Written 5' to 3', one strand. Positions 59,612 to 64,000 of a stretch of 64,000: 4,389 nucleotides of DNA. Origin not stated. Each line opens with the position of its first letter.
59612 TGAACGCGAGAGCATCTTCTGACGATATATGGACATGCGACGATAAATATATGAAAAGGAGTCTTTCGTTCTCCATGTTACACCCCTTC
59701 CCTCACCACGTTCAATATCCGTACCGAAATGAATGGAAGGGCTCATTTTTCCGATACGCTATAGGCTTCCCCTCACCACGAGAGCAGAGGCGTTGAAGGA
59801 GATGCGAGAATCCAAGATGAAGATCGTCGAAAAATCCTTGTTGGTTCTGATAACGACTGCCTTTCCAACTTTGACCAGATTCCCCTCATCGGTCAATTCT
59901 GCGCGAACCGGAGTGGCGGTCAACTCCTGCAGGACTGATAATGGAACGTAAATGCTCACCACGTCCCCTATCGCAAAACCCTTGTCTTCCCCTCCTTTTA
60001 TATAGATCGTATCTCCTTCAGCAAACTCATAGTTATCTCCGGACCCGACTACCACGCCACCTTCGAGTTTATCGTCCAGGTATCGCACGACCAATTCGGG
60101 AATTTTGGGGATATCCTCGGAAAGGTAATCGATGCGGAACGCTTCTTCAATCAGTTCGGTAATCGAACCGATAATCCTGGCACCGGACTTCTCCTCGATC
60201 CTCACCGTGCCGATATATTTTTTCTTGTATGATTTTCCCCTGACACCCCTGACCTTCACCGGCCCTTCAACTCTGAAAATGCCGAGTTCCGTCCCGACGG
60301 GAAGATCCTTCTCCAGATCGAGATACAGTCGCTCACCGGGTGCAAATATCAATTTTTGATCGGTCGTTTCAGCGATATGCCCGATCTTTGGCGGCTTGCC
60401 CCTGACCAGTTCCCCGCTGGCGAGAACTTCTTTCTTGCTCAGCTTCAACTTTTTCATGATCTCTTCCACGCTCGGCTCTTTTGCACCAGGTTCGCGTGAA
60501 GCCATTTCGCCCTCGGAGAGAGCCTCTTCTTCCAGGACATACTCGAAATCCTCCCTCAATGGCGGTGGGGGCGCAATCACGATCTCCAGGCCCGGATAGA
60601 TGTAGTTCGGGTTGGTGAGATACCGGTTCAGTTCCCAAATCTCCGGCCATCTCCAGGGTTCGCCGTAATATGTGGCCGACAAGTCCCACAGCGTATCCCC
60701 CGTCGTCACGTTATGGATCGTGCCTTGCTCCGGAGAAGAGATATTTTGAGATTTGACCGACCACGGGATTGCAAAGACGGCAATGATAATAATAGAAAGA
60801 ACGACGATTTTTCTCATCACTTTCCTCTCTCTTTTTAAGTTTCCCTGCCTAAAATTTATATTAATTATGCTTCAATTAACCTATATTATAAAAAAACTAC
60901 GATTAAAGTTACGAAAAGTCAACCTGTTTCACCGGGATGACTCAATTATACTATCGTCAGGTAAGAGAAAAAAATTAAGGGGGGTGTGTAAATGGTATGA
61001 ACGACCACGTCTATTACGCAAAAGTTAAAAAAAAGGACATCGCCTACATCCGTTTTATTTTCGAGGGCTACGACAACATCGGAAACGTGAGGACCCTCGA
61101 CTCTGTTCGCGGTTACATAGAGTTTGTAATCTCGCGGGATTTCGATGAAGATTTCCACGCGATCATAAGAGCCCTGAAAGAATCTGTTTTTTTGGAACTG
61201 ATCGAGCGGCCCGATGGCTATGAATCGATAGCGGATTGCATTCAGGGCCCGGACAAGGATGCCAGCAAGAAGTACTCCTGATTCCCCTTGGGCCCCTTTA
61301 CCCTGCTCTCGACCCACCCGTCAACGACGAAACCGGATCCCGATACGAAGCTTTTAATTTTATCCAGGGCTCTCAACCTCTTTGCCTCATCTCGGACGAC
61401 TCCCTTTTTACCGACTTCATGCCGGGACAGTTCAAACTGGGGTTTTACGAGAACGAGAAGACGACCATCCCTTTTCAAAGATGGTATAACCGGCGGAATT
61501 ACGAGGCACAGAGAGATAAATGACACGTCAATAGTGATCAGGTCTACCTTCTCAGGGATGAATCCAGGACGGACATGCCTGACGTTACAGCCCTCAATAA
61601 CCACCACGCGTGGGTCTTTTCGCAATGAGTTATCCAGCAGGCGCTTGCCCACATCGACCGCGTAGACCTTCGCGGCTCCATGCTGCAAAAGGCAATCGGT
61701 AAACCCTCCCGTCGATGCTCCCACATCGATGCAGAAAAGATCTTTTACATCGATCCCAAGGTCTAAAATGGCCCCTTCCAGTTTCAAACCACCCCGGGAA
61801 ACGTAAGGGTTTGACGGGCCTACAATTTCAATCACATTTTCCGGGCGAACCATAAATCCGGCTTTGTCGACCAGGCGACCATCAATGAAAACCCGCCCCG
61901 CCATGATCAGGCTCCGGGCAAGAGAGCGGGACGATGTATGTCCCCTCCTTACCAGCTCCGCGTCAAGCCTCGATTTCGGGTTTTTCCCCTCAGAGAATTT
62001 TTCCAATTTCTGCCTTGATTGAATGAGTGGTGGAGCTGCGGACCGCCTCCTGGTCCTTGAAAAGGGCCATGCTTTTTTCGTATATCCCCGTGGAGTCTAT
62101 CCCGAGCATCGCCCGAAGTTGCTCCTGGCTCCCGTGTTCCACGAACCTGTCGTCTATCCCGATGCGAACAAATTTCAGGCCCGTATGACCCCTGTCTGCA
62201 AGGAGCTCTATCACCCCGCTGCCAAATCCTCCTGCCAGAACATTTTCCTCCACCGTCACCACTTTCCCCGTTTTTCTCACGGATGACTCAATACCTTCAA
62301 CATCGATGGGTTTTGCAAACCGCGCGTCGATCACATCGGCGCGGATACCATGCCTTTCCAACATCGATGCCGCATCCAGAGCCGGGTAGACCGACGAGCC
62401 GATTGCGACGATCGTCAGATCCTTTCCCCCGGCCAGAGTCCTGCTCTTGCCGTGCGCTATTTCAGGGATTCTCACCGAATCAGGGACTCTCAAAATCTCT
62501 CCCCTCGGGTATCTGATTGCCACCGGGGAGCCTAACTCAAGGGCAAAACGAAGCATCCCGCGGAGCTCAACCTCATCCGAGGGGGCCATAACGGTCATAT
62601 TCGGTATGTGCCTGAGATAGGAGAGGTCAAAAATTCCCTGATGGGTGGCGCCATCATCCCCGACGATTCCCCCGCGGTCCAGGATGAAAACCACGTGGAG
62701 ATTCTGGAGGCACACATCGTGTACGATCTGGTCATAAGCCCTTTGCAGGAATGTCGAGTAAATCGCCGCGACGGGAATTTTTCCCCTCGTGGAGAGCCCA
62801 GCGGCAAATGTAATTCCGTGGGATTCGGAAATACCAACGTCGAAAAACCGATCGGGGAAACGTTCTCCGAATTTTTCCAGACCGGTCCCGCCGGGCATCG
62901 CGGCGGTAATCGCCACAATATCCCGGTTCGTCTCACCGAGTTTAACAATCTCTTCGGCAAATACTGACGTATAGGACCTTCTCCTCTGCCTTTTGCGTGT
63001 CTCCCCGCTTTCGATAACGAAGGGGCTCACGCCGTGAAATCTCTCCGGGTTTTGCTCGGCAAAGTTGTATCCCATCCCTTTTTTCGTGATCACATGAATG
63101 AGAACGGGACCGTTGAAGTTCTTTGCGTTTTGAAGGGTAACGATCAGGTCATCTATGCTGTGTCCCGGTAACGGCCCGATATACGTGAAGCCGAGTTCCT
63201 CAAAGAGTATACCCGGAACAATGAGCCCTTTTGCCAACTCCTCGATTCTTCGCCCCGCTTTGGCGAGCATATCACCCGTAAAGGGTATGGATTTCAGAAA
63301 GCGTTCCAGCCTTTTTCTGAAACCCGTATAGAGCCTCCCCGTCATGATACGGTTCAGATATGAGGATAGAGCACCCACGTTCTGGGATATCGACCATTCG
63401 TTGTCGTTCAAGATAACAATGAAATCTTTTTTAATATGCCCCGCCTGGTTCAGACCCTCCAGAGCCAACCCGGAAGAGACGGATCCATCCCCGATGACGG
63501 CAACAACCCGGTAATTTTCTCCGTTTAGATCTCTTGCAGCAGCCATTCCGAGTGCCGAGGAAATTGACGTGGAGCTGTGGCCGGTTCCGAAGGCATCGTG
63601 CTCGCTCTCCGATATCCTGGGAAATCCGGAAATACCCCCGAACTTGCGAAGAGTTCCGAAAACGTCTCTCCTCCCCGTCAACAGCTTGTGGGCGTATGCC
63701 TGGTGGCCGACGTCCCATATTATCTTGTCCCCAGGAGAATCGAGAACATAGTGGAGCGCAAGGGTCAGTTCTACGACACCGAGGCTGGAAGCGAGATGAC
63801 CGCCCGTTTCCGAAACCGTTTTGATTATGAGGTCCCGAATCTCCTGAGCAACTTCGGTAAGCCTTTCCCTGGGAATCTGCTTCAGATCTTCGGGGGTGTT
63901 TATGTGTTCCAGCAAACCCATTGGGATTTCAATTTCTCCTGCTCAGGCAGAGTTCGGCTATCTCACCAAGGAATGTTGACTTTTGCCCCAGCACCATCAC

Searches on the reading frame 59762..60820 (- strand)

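Call 32: search_protein_families(library=pfam, proteins=[window:59762-60820:-], max_evalue=0.0001)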
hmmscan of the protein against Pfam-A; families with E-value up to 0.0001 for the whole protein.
window:59762-60820:- (353 aa): 1 family
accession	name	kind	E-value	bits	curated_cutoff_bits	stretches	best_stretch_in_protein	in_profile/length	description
PF01476.26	LysM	-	2.2e-07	31.2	20.9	1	36-82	1-42/43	LysM domain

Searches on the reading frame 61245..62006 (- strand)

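Call 32: search_protein_families(library=pfam, proteins=[window:61245-62006:-], max_evalue=0.0001)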
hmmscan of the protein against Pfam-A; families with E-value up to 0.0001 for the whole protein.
window:61245-62006:- (254 aa): 2 families
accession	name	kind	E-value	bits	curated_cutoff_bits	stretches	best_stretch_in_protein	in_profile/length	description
PF01728.25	FtsJ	-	1.1e-37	130.2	24.1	1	68-248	1-178/181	FtsJ-like methyltransferase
PF01479.30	S4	-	2.4e-11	43.6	22.8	1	13-59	2-48/48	S4 domain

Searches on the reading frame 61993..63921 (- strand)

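Call 32: search_protein_families(library=pfam, proteins=[window:61993-63921:-], max_evalue=0.0001)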
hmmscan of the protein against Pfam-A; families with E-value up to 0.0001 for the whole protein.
window:61993-63921:- (643 aa): 4 families
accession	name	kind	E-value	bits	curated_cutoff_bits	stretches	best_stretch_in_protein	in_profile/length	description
PF13292.11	DXP_synthase_N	-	2.9e-119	397.8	21.2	1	4-279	1-274/274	1-deoxy-D-xylulose-5-phosphate synthase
PF02779.29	Transket_pyr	-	1.4e-49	168.5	27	1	316-475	4-171/174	Transketolase, pyrimidine binding domain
PF02780.25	Transketolase_C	-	1.2e-33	116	25.9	1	491-613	1-124/124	Transketolase, C-terminal domain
PF00676.26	E1_dh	-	1.3e-05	24.8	22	1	115-181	102-168/300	Dehydrogenase E1 component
